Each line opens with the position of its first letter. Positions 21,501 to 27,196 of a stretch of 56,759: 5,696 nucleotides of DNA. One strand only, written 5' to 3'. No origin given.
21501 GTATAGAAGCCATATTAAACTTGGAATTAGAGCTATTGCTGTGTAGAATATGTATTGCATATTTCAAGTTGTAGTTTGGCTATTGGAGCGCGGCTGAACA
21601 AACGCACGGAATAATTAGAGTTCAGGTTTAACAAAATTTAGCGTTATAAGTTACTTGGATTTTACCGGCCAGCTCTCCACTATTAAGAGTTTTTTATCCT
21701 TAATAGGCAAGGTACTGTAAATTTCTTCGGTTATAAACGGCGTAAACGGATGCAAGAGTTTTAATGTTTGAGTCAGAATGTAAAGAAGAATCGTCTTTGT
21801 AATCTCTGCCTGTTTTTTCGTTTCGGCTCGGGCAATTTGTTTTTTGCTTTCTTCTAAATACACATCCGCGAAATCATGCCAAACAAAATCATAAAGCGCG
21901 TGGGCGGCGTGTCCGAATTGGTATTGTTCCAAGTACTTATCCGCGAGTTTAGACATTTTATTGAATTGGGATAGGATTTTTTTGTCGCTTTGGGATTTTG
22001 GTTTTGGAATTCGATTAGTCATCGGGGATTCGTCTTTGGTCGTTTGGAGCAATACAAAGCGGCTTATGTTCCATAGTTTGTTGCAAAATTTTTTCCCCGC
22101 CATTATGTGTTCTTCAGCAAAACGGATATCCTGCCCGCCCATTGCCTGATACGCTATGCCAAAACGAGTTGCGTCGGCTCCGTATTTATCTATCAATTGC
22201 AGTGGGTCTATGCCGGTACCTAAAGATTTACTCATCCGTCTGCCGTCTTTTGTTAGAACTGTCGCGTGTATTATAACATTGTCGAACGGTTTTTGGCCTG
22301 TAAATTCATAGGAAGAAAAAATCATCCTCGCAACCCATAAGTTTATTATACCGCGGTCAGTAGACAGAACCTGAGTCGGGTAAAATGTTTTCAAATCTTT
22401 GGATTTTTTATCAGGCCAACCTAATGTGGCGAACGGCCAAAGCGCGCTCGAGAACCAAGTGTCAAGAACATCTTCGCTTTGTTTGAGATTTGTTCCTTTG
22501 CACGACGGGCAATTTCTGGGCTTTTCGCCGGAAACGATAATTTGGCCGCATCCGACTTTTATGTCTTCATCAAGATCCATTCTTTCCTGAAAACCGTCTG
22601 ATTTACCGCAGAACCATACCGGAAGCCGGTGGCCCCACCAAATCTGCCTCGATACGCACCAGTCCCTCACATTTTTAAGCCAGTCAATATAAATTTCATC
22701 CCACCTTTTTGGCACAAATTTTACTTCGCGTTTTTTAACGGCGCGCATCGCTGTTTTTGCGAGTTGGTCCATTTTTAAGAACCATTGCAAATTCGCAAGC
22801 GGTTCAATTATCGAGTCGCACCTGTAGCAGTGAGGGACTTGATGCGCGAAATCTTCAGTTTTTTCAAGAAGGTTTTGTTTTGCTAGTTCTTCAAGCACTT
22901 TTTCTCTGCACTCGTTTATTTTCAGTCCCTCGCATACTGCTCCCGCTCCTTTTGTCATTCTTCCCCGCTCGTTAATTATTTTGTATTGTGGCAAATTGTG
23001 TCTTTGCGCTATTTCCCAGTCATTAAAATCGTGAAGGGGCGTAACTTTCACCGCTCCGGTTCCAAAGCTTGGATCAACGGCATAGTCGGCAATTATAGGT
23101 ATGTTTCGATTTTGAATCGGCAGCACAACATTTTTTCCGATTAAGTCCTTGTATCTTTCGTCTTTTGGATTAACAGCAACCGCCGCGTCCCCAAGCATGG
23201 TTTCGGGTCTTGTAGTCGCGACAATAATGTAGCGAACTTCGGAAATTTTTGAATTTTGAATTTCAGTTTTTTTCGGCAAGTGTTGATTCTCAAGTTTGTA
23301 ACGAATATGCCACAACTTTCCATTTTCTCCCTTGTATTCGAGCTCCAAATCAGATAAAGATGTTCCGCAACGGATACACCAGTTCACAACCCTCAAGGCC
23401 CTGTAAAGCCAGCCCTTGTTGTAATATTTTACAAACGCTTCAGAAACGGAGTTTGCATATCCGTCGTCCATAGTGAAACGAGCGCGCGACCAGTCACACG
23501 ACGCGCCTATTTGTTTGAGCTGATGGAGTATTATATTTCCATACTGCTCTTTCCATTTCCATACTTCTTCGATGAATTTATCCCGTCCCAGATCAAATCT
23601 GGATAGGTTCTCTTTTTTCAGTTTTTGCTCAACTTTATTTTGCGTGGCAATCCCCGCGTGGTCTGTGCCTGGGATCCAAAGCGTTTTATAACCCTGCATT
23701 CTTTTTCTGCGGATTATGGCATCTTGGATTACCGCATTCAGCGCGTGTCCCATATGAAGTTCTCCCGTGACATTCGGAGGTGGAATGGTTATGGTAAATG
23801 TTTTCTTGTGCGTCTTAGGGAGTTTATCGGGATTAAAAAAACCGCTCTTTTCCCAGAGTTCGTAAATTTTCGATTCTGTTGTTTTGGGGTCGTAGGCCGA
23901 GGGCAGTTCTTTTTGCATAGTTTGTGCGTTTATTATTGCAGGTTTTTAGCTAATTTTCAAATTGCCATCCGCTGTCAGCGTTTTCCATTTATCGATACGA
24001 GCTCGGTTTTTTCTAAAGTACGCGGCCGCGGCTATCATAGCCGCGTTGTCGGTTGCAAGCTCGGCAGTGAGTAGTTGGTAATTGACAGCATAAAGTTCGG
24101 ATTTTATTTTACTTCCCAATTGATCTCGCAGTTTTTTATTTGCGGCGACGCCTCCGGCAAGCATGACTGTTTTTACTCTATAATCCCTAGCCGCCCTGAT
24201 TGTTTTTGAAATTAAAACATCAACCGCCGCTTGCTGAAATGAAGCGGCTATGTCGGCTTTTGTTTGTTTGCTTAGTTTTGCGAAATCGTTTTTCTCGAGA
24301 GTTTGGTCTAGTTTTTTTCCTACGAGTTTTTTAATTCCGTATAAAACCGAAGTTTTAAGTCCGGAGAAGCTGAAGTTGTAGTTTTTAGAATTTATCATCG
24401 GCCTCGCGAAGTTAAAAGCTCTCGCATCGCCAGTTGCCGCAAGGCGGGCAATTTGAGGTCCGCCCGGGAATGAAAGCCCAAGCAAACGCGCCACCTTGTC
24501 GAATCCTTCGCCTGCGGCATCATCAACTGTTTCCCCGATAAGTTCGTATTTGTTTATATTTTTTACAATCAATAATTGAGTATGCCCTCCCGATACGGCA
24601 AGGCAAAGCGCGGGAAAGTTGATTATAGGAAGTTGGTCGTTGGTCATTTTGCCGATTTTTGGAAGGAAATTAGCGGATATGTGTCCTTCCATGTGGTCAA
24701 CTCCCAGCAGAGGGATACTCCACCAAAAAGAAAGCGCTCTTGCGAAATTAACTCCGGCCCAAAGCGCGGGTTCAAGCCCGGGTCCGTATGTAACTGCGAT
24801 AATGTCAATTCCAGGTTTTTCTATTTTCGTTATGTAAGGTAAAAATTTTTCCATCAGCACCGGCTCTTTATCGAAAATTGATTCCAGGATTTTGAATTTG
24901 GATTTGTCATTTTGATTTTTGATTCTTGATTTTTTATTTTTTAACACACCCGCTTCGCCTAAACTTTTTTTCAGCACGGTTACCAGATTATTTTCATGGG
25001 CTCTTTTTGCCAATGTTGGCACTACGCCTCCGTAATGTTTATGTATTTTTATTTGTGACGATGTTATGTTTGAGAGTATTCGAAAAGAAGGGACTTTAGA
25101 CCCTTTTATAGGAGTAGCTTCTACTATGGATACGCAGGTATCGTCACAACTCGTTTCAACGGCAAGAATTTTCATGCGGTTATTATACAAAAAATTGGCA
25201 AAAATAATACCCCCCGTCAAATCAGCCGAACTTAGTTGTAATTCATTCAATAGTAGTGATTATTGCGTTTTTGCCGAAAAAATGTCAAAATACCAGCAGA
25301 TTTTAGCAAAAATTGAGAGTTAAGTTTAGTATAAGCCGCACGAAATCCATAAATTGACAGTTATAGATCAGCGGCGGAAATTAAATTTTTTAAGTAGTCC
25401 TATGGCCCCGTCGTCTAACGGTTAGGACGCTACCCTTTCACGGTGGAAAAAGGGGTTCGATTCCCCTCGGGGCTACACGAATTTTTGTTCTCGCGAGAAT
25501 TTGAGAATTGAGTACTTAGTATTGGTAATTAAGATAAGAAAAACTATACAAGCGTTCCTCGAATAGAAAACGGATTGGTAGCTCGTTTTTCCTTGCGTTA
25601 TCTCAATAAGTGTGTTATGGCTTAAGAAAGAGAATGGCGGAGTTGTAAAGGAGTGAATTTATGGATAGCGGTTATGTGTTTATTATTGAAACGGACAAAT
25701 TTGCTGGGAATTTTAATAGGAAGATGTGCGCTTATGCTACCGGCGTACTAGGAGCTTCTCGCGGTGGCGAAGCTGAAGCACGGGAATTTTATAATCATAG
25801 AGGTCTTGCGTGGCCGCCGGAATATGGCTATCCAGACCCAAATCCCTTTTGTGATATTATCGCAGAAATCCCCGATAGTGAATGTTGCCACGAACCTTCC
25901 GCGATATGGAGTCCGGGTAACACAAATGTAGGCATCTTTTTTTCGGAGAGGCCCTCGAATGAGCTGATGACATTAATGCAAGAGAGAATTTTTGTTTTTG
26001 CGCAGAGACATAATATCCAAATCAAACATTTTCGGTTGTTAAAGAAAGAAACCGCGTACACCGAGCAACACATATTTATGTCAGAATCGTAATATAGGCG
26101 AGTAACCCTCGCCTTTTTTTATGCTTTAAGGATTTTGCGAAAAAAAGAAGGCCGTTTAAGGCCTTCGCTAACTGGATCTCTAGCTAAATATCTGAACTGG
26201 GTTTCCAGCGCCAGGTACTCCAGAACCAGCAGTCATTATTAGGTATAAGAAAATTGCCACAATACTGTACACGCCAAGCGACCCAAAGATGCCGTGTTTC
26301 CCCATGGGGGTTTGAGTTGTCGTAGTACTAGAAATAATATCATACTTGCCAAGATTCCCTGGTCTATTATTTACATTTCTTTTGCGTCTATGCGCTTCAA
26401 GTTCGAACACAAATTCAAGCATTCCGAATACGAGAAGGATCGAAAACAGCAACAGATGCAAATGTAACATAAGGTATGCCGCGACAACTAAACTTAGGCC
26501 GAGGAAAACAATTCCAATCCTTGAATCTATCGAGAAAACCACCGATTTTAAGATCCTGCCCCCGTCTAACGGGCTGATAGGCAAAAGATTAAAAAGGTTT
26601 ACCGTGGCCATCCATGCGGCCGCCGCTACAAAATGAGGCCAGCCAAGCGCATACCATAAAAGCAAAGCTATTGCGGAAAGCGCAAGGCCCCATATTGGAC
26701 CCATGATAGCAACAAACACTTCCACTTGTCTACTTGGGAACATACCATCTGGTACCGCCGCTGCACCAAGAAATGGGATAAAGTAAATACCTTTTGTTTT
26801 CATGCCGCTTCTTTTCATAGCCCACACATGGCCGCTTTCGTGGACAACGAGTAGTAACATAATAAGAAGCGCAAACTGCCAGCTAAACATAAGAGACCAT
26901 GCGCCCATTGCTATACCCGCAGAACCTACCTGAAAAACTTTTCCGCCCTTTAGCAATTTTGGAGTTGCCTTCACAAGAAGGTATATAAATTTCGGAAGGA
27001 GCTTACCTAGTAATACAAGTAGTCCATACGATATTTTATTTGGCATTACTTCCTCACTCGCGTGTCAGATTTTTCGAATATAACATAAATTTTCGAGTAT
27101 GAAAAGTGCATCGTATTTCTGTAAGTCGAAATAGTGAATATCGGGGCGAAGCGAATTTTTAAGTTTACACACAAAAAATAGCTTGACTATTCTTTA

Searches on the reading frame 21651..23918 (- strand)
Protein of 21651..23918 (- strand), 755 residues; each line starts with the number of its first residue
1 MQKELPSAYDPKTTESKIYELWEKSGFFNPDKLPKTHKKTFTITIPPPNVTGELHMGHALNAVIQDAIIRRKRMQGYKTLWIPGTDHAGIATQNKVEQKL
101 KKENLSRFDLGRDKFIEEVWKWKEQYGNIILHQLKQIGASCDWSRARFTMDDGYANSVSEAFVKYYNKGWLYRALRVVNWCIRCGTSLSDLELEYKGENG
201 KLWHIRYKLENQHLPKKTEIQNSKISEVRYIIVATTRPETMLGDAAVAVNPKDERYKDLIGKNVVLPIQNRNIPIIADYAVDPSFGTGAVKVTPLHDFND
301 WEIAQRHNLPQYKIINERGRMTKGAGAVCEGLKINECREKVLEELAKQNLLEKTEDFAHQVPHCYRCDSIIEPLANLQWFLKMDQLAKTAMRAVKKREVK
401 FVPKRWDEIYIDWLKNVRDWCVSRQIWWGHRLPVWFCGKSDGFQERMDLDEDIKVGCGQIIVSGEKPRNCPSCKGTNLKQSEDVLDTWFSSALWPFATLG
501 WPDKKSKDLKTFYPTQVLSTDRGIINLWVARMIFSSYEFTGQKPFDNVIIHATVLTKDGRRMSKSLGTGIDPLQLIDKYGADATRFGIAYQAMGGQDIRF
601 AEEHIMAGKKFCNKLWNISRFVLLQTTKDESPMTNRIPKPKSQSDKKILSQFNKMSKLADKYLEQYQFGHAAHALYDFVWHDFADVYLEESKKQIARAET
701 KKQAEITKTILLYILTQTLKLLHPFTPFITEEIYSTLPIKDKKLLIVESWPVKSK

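Call 8: search_protein_families(library=pfam, proteins=[window:21651-23918:-], max_evalue=0.00001)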
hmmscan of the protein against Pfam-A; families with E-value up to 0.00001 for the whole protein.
window:21651-23918:- (755 aa): 4 families
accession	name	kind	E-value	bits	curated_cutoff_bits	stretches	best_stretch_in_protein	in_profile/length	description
PF00133.28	tRNA-synt_1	-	1.6e-135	452.5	22.7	1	17-600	1-413/414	tRNA synthetases class I (I, L, M and V)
PF08264.19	Anticodon_1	-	5.8e-29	101.3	25.1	1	645-753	1-107/148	Anticodon-binding domain of tRNA ligase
PF09334.17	tRNA-synt_1g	-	3.1e-25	89.2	20.1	2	42-99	2-59/391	tRNA synthetases class I (M)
PF13603.12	tRNA-synt_1_2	-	4.4e-09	36.5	25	1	261-321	86-146/185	Leucyl-tRNA synthetase, editing domain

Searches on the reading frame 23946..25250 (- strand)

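Call 33: search_protein_families(library=pfam, proteins=[window:23946-25250:-], max_evalue=0.0001)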
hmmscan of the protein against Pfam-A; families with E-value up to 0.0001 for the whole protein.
window:23946-25250:- (434 aa): 2 families
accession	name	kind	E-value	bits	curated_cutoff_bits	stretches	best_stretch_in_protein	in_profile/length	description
PF00814.31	TsaD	-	1.1e-78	265.1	24.8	2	142-407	45-263/264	tRNA N6-adenosine threonylcarbamoyltransferase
PF22521.2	HypF_C_2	-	1.8e-07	31.7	27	1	326-389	161-224/241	Carbamoyltransferase, Kae1-like Domain, second subdomain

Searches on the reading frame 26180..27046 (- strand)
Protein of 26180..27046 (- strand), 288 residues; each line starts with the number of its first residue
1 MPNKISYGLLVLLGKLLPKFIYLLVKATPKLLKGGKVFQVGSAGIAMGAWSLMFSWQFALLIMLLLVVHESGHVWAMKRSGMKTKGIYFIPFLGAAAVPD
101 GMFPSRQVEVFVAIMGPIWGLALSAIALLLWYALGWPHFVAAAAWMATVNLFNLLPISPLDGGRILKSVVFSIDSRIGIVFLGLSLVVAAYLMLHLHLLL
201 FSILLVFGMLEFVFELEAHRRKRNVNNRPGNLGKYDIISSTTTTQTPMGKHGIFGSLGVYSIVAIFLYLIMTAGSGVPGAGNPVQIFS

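Call 33: search_protein_families(library=pfam, proteins=[window:26180-27046:-], max_evalue=0.0001)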
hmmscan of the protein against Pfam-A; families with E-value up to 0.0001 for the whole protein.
window:26180-27046:- (288 aa): 1 family
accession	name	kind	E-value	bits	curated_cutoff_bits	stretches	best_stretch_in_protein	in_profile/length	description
PF02163.28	Peptidase_M50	-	1.1e-18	67.8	27.2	2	58-131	2-100/221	Peptidase family M50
